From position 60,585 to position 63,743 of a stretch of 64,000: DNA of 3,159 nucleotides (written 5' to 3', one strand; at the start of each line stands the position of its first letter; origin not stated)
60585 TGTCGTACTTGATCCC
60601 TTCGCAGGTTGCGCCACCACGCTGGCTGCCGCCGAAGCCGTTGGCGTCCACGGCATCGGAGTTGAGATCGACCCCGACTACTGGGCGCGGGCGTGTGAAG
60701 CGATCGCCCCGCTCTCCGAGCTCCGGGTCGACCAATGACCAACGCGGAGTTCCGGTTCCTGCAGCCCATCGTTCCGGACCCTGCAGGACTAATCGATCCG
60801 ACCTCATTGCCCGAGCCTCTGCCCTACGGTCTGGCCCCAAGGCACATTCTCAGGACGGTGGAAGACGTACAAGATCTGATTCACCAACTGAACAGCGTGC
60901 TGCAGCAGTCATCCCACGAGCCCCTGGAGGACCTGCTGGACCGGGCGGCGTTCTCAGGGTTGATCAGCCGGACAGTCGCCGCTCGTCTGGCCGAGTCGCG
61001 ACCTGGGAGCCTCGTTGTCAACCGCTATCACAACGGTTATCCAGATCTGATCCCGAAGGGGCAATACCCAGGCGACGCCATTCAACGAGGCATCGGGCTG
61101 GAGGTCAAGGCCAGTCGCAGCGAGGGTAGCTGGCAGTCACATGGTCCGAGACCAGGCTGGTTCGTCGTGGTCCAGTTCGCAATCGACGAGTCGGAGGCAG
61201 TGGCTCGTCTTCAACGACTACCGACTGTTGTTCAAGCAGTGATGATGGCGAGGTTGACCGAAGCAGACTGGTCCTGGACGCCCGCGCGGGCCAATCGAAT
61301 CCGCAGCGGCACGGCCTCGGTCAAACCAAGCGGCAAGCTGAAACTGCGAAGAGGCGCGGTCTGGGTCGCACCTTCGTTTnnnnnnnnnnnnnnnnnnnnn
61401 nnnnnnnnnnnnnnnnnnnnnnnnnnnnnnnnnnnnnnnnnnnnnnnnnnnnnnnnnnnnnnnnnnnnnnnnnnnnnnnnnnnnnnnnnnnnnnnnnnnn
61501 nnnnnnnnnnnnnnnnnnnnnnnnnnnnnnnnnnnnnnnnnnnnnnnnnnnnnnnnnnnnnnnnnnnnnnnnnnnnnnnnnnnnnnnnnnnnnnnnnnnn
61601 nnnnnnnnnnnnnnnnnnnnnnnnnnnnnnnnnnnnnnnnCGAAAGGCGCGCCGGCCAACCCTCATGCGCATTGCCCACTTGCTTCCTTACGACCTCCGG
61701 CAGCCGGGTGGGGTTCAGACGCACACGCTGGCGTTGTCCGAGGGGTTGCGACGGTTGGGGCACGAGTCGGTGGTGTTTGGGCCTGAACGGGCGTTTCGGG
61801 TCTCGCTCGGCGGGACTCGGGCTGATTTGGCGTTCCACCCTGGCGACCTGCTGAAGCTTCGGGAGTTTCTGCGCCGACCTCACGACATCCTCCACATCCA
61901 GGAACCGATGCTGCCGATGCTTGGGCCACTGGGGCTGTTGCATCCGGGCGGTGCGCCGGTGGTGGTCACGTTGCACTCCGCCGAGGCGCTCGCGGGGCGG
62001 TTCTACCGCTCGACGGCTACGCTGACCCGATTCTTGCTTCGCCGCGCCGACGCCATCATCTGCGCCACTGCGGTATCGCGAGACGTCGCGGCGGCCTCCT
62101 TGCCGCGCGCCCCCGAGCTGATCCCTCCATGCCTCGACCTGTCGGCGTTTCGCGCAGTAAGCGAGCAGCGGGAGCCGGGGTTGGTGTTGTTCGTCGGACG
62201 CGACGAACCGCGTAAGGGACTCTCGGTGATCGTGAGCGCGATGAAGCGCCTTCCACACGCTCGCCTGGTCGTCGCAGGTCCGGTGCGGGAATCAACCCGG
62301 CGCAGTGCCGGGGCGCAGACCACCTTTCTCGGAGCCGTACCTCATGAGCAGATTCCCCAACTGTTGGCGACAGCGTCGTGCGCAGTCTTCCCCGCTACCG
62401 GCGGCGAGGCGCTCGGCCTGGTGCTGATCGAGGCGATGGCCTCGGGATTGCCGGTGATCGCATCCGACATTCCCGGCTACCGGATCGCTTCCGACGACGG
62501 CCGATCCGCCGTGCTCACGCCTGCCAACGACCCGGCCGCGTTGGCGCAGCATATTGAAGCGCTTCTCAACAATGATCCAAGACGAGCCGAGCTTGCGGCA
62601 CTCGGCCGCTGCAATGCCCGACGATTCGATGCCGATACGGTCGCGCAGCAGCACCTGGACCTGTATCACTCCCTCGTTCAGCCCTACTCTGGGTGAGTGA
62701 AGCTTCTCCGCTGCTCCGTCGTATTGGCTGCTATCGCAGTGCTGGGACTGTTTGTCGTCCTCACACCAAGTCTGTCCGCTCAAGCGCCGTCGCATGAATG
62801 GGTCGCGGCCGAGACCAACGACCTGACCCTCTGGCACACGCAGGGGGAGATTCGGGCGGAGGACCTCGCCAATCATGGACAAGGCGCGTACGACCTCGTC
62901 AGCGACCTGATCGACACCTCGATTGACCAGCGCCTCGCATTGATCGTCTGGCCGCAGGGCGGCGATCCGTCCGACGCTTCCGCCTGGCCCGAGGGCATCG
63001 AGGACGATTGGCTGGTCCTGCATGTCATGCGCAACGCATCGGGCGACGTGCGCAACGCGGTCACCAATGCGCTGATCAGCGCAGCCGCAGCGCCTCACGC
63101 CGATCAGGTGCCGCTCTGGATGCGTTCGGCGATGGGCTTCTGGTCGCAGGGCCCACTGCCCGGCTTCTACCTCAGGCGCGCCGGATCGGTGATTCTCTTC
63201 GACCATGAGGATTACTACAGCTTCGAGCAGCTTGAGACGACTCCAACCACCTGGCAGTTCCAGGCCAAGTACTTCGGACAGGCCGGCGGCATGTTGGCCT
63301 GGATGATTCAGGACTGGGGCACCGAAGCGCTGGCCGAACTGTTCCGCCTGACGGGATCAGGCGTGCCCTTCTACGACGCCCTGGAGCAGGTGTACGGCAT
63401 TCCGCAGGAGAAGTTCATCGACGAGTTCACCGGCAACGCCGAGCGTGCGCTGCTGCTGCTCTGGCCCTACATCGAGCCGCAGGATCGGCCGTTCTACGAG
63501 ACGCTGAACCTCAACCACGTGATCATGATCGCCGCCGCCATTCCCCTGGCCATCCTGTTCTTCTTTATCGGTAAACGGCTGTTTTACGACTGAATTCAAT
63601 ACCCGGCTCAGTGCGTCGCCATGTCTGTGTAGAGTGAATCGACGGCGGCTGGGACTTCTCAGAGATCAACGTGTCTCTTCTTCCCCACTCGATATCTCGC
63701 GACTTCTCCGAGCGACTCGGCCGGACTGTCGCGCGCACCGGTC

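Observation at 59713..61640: Candidate novel Type II restriction-modification system inserted in the inositol-lipid locus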

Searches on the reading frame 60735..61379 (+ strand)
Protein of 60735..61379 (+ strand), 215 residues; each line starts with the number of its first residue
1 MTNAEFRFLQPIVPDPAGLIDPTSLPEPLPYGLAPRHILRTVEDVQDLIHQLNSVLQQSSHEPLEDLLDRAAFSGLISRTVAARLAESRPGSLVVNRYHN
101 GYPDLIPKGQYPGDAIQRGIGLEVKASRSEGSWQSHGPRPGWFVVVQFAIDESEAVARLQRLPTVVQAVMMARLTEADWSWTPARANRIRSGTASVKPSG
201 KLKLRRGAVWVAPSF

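Call 54: predict_structure(alignment_id=A2)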
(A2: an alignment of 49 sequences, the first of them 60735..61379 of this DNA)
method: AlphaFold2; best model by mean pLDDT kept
length: 215 residues; sequences in the alignment: 49
mean_pLDDT: 94.7   pTM: 0.90
mean pLDDT of the five models: 94.7, 94.7, 93.8, 93.6, 93.5
residues with pLDDT >= 90: 188; 70-90: 23; 50-70: 4; < 50: 0
segments of 3 or more residues with pLDDT < 50: none
pLDDT, mean of each block of 10 residues (from residue 1): 78 98 98 97 98 97 96 97 94 95 96 97 95 87 98 95 98 97 87 93 98 96
secondary structure, 60 per line:
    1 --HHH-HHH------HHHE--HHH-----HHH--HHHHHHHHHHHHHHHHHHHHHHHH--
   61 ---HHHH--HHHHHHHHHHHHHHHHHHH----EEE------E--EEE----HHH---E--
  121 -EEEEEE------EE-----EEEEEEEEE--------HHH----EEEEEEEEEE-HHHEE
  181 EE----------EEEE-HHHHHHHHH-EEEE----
elements in order: H35-58 H64-67 H70-88 E93-95 E105-107 E122-127 E141-149 E165-174 E179-182 E193-196 H198-206 E208-211

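Call 61: fold_search(model_id=the predicted structure, library=pdb)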
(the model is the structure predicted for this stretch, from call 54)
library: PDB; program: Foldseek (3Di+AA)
matches with E <= 10: 243; with E <= 0.001: 0
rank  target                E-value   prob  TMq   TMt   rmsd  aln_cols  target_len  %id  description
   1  1b97_A                8.1e-03  0.93  0.36  0.33   5.6       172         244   13  ANALYSIS OF A MUTATIONAL HOT-SPOT IN THE ECORV RESTRICTION ENDONUCLEASE: A CATALYTIC ROLE FOR A MAIN CHAIN CARBONYL GR (released 1999-02-26)
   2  1eo3_B                1.2e-02  0.89  0.33  0.30   6.3       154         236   14  INHIBITION OF ECORV ENDONUCLEASE BY DEOXYRIBO-3'-S-PHOSPHOROTHIOLATES: A HIGH RESOLUTION X-RAY CRYSTALLOGRAPHIC STUDY (released 2000-04-04)
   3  1eo4_A                1.6e-02  0.87  0.34  0.32   6.7       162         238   13  ECORV BOUND TO MN2+ AND COGNATE DNA CONTAINING A 3'S SUBSTITION AT THE CLEAVAGE SITE (released 2000-04-04)
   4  1az0_A                2.1e-02  0.80  0.33  0.31   6.7       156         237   15  ECORV ENDONUCLEASE/DNA COMPLEX (released 1998-06-19)
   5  2rve_B                2.4e-02  0.75  0.33  0.33   6.9       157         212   13  THE CRYSTAL STRUCTURE OF ECORV ENDONUCLEASE AND OF ITS COMPLEXES WITH COGNATE AND NON-COGNATE DNA SEGMENTS (released 1992-01-15)
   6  2ezv_A                2.4e-02  0.72  0.38  0.32  10.3       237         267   12  Crystal structure of tetrameric restriction endonuclease SfiI bound to cognate DNA. (released 2006-01-24)
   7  1bsu_A                2.5e-02  0.63  0.31  0.29   7.1       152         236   14  STRUCTURAL AND ENERGETIC ORIGINS OF INDIRECT READOUT IN SITE-SPECIFIC DNA CLEAVAGE BY A RESTRICTION ENDONUCLEASE (released 1998-09-09)
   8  1az4_A                3.9e-02  0.75  0.33  0.36   6.7       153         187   13  ECORV ENDONUCLEASE, UNLIGANDED, FORM B, T93A MUTANT (released 1998-05-27)
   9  1eo4_B                4.4e-02  0.75  0.35  0.33   7.1       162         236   12  ECORV BOUND TO MN2+ AND COGNATE DNA CONTAINING A 3'S SUBSTITION AT THE CLEAVAGE SITE (released 2000-04-04)
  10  1az4_B                5.3e-02  0.47  0.33  0.33   7.7       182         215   13  ECORV ENDONUCLEASE, UNLIGANDED, FORM B, T93A MUTANT (released 1998-05-27)
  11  1sx8_B                6.5e-02  0.69  0.36  0.34   6.9       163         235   13  EcoRV bound to cognate DNA and Mn2+ (released 2004-04-06)
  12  1bsu_B                6.9e-02  0.63  0.35  0.33   7.5       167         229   14  STRUCTURAL AND ENERGETIC ORIGINS OF INDIRECT READOUT IN SITE-SPECIFIC DNA CLEAVAGE BY A RESTRICTION ENDONUCLEASE (released 1998-09-09)
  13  1bua_A                6.9e-02  0.57  0.33  0.32   6.7       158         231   13  STRUCTURAL AND ENERGETIC ORIGINS OF INDIRECT READOUT IN SITE-SPECIFIC DNA CLEAVAGE BY A RESTRICTION ENDONUCLEASE (released 1998-09-09)
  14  2ezv_B                8.8e-02  0.60  0.40  0.34   7.3       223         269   12  Crystal structure of tetrameric restriction endonuclease SfiI bound to cognate DNA. (released 2006-01-24)
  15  1bgb_B                8.8e-02  0.44  0.33  0.32   6.5       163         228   12  ECORV ENDONUCLEASE COMPLEX WITH 5'-CGGGATATCCC DNA (released 1998-10-28)
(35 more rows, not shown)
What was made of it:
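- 60735..61370 (+): Nuclease domain, about residues 1-212. It comprises N-terminal helices and a mixed sheet, with the PD-(D/E)xK-type core. The top 19 Foldseek PDB hits are EcoRV, SfiI and BglI (call 61).
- On PD-(D/E)xK nuclease superfamily: However, the best E is 8e-3 and TM is 0.33-0.45 (call 61).
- The top 19 PDB structural neighbours of the nuclease domain are all Type II REases: EcoRV, SfiI and BglI (call 61).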

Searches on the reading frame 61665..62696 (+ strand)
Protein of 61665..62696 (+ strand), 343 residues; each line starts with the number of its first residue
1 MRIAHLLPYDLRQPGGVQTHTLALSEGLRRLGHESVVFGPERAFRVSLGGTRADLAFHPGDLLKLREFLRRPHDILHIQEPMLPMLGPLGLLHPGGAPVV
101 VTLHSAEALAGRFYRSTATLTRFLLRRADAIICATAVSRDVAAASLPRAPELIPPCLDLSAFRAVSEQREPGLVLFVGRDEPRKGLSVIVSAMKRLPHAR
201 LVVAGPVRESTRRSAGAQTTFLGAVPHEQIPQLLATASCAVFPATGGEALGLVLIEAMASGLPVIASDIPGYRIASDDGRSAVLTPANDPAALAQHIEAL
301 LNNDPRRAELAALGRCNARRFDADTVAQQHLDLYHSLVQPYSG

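Call 5: search_protein_families(library=pfam, proteins=[window:61665-62696:+], max_evalue=0.01)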
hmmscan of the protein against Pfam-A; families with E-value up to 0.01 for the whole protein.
window:61665-62696:+ (343 aa): 6 families
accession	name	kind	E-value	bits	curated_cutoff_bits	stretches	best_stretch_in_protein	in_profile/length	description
PF00534.26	Glycos_transf_1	-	1.8e-31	109.4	26.4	1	167-311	11-166/172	Glycosyl transferases group 1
PF13692.12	Glyco_trans_1_4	-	4.4e-28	98.8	27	1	173-303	3-142/142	Glycosyl transferases group 1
PF13439.12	Glyco_transf_4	-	4.9e-20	72.7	28.5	1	14-160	1-169/170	Glycosyltransferase Family 4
PF13579.12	Glyco_trans_4_4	-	1.1e-13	52.3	29.7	1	15-149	1-149/158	Glycosyl transferase 4-like domain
PF13524.12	Glyco_trans_1_2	-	3.5e-10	40.4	25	1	189-329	5-141/144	Glycosyl transferase-like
PF20706.3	GT4-conflict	-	0.00013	21.5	26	1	142-271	161-315/385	Family 4 Glycosyltransferase in conflict systems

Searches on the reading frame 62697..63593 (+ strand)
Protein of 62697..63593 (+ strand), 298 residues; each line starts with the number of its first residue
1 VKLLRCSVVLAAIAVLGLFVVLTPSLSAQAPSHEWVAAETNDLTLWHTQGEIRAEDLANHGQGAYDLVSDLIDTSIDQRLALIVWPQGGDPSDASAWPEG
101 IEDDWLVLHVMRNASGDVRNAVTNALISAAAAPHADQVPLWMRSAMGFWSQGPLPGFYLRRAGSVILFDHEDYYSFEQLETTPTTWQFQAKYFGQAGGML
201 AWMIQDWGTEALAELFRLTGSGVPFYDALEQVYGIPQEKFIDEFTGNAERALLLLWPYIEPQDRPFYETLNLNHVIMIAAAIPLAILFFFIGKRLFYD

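Call 5: search_protein_families(library=pfam, proteins=[window:62697-63593:+], max_evalue=0.01)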
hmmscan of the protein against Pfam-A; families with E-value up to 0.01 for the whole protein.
window:62697-63593:+ (298 aa): 1 family
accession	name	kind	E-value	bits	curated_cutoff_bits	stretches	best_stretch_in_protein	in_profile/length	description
PF13485.12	Peptidase_MA_2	-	0.005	17.1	32.4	1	132-237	84-188/201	Peptidase MA superfamily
